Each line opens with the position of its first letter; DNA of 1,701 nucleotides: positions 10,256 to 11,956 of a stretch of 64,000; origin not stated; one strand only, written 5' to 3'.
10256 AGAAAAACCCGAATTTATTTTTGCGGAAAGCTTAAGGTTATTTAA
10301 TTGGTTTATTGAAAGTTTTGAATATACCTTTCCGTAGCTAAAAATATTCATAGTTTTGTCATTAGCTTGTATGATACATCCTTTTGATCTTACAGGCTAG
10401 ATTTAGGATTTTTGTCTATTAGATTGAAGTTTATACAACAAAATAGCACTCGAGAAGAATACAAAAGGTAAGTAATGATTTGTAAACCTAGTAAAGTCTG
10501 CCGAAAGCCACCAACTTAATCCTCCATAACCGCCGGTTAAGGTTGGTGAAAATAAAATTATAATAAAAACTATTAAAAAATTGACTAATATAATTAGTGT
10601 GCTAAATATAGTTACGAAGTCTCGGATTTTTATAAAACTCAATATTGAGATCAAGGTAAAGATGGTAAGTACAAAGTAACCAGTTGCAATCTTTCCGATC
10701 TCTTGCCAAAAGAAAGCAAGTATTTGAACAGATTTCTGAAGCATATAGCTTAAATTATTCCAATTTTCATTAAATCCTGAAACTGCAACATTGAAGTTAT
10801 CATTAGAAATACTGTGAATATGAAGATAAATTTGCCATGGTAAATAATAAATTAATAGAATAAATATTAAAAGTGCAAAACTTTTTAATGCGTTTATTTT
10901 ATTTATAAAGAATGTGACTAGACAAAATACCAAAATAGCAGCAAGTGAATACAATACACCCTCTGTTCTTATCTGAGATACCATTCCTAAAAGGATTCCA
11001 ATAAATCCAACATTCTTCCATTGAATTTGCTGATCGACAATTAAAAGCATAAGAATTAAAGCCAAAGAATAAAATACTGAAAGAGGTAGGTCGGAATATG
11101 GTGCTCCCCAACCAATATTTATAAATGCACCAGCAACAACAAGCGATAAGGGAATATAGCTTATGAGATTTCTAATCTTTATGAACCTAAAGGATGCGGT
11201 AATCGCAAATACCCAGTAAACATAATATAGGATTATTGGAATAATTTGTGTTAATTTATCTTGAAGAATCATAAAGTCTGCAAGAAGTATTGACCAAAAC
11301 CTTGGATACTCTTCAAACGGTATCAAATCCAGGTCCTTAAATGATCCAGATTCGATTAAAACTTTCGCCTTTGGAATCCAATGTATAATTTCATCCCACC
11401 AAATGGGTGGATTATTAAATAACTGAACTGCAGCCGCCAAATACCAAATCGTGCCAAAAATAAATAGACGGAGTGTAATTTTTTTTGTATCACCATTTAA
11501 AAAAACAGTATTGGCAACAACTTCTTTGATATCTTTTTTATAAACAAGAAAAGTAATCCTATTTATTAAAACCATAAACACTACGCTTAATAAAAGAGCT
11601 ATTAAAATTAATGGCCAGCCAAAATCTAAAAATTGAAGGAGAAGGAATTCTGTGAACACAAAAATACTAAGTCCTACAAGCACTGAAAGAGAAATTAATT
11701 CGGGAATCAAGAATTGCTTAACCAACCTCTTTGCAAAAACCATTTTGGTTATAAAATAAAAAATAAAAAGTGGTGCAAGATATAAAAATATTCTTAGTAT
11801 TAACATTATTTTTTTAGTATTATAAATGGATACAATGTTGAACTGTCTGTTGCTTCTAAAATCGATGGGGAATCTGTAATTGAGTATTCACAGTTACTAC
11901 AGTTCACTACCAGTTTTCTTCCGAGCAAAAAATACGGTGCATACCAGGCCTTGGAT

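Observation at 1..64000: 64-kb glycosylation super-locus with at least 13 GT-C membrane transferases, 7 lipid-sugar GT2 synthases and no housekeeping genes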

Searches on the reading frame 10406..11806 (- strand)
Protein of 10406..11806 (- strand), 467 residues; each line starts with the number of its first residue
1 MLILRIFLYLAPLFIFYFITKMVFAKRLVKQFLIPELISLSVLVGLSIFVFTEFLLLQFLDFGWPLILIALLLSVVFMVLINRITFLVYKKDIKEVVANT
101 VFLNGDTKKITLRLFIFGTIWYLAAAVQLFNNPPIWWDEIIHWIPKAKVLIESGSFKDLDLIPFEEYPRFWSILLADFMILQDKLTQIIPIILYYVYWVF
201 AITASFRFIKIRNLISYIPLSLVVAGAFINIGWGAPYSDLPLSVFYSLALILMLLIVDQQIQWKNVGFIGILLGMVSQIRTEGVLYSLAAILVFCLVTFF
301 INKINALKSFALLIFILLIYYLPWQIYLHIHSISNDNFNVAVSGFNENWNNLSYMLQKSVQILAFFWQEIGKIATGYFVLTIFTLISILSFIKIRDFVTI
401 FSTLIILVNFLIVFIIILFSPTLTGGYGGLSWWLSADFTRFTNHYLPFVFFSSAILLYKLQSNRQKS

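Call 5: search_protein_families(library=pfam, proteins=[window:10406-11806:-], max_evalue=0.001)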
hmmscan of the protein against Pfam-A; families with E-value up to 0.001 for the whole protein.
window:10406-11806:- (467 aa): 0 families

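Call 13: search_protein_families(library=ncbifam, proteins=[window:10406-11806:-], max_evalue=1)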
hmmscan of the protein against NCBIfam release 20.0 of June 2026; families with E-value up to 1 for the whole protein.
window:10406-11806:- (467 aa): 1 family
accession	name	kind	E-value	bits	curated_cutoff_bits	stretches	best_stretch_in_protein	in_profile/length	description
NF047440.1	LA3751_2_3_fam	subfamily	3e-05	23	200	1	166-466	80-363/460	LA_3751/LA_3752 family putative glycosyltransferase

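Call 26: search_protein_families(library=pfam, proteins=[window:10406-11806:-], max_evalue=5)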
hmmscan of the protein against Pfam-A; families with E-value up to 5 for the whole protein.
window:10406-11806:- (467 aa): 0 families

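Call 78: find_homologous_proteins(query=window:10406-11806:-, max_evalue=0.001)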
Query window:10406-11806:- (467 aa): 3 proteins with E <= 0.001 among 8000 candidates.
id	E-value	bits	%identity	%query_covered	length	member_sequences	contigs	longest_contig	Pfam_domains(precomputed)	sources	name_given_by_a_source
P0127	1.9e-279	946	100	96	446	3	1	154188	-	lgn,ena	-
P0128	2.3e-131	457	50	92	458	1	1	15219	-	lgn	-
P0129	1.5e-105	372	41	99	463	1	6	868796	-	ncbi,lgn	-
